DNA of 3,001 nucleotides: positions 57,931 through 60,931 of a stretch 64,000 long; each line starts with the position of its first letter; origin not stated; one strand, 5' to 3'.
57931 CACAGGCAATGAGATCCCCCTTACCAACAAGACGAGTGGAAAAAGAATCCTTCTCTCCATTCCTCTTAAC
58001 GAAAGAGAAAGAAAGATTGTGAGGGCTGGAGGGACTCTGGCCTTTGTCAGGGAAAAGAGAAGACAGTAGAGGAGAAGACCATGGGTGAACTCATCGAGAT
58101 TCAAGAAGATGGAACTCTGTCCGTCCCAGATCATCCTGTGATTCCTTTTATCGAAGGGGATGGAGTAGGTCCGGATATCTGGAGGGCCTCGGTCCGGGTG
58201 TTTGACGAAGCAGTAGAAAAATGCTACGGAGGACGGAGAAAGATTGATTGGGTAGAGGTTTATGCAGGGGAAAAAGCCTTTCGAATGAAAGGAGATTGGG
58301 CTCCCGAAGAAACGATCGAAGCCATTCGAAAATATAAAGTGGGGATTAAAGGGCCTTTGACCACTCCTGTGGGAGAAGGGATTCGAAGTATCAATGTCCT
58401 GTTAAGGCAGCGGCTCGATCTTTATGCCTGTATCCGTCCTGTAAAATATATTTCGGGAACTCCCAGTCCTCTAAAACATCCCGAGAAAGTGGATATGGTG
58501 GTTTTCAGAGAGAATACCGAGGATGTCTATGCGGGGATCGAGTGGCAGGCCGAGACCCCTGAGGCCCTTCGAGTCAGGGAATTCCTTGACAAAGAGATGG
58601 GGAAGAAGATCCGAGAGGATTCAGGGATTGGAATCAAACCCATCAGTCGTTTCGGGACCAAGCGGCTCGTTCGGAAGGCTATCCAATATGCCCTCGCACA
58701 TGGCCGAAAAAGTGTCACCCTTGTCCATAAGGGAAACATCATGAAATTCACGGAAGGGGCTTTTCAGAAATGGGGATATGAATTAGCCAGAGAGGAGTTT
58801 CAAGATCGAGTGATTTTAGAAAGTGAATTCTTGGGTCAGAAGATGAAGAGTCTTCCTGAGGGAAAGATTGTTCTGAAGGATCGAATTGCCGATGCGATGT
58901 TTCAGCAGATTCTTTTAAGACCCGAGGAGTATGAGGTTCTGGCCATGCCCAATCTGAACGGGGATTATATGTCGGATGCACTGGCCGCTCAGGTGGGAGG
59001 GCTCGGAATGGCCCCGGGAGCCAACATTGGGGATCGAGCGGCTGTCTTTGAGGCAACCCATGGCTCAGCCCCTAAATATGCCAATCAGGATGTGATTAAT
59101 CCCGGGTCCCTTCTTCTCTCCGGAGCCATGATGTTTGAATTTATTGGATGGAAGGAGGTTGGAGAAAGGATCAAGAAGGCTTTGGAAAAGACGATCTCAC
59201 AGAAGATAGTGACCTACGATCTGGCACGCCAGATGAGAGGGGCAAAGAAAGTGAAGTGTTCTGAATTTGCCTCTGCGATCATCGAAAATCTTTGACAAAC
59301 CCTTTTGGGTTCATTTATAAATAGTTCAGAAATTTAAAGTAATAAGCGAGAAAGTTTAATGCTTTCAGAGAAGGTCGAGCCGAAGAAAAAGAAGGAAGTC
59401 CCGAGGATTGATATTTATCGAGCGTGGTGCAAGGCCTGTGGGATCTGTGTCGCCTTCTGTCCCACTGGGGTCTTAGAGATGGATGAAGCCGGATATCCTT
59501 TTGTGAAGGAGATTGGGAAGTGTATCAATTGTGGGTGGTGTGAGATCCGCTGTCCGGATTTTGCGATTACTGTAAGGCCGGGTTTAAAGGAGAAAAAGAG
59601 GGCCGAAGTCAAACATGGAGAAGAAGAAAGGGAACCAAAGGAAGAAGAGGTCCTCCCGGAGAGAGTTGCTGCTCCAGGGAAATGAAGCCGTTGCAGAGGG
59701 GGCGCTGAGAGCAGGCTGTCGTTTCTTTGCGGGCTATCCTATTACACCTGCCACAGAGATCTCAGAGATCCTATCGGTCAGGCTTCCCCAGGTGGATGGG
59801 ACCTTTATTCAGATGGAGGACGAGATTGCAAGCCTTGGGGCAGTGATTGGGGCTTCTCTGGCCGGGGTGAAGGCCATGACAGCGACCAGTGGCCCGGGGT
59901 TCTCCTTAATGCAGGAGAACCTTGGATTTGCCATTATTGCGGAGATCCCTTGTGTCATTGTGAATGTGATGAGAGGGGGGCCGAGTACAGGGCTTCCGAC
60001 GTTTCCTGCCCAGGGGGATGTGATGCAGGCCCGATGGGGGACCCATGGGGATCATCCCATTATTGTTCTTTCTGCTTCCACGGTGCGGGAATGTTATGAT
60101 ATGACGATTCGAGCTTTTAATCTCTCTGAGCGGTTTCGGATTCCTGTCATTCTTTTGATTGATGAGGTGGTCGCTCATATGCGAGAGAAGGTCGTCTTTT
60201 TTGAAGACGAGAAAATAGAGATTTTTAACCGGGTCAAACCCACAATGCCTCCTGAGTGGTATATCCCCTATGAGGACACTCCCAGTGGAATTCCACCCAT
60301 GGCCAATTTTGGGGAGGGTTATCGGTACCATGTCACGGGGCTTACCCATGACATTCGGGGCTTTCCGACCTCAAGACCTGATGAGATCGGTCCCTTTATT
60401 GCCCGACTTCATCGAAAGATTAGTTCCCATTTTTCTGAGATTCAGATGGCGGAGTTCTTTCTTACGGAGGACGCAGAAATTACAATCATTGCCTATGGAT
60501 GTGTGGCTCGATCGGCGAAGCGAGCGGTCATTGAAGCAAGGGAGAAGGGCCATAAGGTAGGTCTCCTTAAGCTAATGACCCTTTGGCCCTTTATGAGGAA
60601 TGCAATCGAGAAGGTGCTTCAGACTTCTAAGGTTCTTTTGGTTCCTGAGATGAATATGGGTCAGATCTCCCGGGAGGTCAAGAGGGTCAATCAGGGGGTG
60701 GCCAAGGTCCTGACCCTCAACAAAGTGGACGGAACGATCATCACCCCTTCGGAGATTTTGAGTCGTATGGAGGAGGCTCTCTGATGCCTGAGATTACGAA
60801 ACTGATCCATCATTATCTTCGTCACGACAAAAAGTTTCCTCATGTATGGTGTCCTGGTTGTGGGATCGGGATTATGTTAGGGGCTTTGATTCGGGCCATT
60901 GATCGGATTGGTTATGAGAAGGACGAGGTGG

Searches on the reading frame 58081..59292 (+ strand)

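Call 37: search_protein_families(library=pfam, proteins=[window:58081-59292:+], max_evalue=0.000001)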
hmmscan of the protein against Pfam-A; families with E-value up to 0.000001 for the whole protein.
window:58081-59292:+ (404 aa): 1 family
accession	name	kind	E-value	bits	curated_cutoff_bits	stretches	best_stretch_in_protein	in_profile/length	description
PF00180.25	Iso_dh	-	6.6e-96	322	27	1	21-400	2-348/348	Isocitrate/isopropylmalate dehydrogenase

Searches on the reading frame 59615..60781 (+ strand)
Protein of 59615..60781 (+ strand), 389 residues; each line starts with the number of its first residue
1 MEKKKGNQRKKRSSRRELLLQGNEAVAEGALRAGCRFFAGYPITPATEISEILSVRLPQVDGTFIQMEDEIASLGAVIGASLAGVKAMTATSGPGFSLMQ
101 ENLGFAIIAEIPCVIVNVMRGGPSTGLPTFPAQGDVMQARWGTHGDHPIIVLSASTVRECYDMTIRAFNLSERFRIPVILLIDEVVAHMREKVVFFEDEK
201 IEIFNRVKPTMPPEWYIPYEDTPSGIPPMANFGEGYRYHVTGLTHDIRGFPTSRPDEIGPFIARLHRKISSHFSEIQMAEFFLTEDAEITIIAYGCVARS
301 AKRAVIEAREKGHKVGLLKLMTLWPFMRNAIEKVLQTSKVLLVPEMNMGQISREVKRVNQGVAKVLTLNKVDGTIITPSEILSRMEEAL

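Call 37: search_protein_families(library=pfam, proteins=[window:59615-60781:+], max_evalue=0.000001)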
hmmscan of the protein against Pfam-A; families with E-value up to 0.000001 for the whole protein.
window:59615-60781:+ (389 aa): 2 families
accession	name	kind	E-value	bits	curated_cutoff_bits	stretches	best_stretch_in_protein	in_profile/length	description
PF01855.24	POR_N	-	3.6e-72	243.3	27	1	28-253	1-219/231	Pyruvate flavodoxin/ferredoxin oxidoreductase, thiamine diP-bdg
PF17147.9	PFOR_II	-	1.2e-21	77.4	27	1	287-381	1-102/102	Pyruvate:ferredoxin oxidoreductase core domain II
